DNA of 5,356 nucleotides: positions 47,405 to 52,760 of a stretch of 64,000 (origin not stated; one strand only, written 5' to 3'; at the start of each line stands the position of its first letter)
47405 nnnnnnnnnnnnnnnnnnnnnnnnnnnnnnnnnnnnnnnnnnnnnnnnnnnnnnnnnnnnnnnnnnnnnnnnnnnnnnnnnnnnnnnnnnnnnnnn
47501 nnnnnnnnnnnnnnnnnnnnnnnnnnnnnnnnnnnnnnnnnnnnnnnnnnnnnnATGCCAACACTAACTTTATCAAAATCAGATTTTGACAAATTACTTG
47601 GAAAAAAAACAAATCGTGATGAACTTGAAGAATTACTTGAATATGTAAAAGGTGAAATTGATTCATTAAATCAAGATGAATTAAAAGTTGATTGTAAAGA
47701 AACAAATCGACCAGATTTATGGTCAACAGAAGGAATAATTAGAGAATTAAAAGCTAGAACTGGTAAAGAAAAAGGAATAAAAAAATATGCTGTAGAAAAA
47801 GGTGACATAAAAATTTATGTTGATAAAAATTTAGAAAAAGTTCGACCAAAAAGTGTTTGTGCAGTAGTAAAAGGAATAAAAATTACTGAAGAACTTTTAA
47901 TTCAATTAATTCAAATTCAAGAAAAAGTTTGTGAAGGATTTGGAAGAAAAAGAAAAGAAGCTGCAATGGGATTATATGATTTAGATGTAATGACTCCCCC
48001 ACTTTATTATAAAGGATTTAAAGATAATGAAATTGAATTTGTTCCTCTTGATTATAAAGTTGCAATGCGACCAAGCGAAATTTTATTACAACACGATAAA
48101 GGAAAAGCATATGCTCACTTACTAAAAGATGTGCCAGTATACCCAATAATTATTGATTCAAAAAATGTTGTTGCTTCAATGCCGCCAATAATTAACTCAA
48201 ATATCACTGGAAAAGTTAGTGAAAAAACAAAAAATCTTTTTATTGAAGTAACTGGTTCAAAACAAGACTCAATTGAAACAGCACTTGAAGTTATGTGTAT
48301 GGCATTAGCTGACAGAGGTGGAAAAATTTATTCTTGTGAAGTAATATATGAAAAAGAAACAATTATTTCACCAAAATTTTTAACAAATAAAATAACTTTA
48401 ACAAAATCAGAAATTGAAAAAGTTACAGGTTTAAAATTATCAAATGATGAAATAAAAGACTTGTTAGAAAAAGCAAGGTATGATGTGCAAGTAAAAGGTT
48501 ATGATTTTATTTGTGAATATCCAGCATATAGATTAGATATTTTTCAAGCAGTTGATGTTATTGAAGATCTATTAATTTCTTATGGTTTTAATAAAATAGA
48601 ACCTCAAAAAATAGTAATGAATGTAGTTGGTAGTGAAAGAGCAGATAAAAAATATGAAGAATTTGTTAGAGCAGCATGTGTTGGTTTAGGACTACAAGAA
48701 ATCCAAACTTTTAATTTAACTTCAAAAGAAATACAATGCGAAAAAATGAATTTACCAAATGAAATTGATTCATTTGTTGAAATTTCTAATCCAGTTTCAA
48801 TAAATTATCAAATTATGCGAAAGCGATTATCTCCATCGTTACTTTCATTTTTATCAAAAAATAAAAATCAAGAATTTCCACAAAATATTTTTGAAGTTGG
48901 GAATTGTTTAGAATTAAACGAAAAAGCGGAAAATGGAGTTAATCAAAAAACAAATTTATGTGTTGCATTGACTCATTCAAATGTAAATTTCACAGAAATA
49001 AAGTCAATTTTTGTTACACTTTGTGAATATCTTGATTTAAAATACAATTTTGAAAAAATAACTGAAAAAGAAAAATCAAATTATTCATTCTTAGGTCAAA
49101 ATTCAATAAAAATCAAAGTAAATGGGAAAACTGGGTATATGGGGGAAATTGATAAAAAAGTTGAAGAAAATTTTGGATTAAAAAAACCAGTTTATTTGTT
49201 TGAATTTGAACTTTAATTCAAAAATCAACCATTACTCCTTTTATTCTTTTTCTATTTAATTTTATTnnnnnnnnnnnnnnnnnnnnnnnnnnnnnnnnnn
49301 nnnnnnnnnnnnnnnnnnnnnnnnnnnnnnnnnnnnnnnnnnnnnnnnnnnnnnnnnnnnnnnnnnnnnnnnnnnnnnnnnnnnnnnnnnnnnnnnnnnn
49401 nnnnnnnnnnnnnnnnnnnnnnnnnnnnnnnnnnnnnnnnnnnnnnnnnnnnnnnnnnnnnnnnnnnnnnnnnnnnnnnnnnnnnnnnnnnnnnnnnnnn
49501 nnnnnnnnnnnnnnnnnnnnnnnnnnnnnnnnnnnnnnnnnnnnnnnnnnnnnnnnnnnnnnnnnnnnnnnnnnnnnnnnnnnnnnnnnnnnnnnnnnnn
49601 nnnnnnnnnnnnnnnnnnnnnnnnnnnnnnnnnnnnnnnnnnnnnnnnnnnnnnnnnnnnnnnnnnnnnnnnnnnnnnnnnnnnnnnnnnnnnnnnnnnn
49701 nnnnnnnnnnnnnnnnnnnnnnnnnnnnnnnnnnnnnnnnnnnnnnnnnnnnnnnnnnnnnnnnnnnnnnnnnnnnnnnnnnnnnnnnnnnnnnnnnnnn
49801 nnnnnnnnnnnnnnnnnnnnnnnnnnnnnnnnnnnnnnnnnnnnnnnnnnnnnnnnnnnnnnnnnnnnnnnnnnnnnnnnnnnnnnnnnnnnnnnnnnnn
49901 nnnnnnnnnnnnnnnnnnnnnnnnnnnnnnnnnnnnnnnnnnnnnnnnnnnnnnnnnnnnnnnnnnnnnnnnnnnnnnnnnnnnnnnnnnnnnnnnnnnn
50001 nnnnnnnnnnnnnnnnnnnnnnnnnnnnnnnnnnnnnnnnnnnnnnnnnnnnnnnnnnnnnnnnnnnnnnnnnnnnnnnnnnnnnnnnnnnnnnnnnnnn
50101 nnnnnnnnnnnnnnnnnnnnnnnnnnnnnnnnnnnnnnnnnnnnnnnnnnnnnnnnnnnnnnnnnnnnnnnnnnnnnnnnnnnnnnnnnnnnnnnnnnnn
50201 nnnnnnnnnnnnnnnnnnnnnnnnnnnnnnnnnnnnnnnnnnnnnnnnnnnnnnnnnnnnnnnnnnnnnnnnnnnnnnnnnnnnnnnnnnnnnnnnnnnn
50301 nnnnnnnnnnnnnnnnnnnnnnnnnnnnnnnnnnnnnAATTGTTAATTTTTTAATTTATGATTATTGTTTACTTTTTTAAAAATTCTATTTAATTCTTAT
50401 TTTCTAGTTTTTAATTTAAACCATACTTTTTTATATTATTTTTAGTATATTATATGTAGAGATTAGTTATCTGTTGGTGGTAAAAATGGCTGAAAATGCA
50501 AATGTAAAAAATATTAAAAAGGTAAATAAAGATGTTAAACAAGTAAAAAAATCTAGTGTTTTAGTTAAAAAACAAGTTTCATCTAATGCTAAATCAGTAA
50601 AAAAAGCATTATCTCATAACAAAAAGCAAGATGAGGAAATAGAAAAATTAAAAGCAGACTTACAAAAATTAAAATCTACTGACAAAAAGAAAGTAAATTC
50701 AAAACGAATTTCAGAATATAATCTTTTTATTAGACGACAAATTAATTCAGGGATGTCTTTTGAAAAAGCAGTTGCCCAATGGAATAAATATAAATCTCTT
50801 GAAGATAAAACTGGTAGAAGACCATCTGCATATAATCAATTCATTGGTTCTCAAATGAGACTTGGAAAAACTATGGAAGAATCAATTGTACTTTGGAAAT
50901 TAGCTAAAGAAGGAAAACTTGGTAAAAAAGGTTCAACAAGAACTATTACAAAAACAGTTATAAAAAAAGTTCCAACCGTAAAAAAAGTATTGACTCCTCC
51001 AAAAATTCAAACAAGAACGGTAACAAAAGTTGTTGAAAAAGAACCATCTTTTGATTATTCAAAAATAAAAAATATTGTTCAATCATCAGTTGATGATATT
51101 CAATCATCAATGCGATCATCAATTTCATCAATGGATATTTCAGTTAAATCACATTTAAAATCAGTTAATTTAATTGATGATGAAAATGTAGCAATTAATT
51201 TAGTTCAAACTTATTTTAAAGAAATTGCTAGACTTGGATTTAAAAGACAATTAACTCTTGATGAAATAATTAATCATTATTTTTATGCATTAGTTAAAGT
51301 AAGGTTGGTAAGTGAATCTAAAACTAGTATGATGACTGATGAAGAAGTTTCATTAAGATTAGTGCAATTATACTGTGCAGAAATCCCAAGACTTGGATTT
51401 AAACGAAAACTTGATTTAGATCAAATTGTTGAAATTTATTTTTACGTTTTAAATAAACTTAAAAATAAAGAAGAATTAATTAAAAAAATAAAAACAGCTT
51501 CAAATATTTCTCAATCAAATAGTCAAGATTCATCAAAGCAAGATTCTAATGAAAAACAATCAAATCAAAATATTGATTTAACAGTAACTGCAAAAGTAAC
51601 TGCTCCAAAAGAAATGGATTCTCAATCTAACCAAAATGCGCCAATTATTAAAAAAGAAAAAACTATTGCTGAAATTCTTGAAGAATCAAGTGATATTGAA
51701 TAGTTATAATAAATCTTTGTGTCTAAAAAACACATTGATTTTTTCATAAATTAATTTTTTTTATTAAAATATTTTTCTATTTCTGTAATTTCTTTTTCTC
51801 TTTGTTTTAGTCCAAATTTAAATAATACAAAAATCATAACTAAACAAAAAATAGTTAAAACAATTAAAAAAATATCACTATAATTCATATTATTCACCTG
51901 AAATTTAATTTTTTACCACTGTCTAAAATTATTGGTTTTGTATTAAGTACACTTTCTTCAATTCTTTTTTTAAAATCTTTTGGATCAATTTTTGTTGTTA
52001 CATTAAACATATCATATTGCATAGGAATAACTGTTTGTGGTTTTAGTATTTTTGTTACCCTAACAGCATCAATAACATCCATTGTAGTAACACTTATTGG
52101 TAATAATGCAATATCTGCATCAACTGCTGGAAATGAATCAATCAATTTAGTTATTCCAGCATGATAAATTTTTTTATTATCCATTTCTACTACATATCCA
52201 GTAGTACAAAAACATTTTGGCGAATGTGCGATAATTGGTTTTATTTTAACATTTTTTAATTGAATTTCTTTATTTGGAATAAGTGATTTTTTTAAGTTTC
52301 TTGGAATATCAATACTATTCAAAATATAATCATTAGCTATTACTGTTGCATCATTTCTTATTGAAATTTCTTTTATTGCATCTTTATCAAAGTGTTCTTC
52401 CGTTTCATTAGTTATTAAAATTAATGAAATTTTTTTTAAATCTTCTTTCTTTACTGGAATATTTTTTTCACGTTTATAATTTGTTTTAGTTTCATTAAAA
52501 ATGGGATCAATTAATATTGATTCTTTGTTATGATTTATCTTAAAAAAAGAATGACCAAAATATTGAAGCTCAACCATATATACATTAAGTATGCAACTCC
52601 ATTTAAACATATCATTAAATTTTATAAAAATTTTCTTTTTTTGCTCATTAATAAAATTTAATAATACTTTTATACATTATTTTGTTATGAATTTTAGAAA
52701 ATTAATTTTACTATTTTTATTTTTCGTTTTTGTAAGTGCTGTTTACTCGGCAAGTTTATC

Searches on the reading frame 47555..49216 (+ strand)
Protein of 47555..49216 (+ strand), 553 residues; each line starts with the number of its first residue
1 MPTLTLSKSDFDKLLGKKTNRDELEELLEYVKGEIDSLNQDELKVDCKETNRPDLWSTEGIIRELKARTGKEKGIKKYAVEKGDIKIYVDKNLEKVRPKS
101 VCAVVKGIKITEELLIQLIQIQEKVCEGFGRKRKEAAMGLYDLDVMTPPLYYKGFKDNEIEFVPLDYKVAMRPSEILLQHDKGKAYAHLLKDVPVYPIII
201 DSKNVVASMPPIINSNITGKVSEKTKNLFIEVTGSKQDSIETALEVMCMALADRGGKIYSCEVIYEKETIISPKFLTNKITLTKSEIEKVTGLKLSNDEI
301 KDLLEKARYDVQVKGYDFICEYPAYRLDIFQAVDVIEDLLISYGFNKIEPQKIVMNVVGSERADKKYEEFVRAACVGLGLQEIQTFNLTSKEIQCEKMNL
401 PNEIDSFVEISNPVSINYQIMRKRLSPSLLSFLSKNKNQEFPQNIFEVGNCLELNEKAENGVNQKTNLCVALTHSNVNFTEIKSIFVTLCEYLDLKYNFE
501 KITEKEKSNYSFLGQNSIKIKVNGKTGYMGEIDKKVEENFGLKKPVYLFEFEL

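Call 44: search_protein_families(library=pfam, proteins=[window:47555-49216:+], max_evalue=0.0001)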
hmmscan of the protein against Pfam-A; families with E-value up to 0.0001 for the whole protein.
window:47555-49216:+ (553 aa): 4 families
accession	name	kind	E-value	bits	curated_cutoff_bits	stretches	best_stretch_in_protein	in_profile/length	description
PF17759.6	tRNA_synthFbeta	-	8.2e-36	123.9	22.4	1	354-553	7-214/214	Phenylalanyl tRNA synthetase beta chain CLM domain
PF03484.21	B5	-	1.9e-19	70.1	28.6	1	280-345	1-67/67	tRNA synthetase B5 domain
PF03483.22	B3_4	-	1.4e-06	28.5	29.3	1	137-242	52-134/174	B3/4 domain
PF18262.7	PhetRS_B1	-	4.9e-06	27.1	26.8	0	1-67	1-79/83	Phe-tRNA synthetase beta subunit B1 domain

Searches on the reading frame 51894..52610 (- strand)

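Call 44: search_protein_families(library=pfam, proteins=[window:51894-52610:-], max_evalue=0.0001)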
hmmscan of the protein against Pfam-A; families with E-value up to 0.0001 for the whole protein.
window:51894-52610:- (238 aa): 2 families
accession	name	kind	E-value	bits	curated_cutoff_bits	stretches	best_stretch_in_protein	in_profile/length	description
PF13483.12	Lactamase_B_3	-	2.8e-17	63.6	24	1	14-198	1-160/160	Beta-lactamase superfamily domain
PF12706.13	Lactamase_B_2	-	2.8e-08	34.1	27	1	32-197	3-198/200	Beta-lactamase superfamily domain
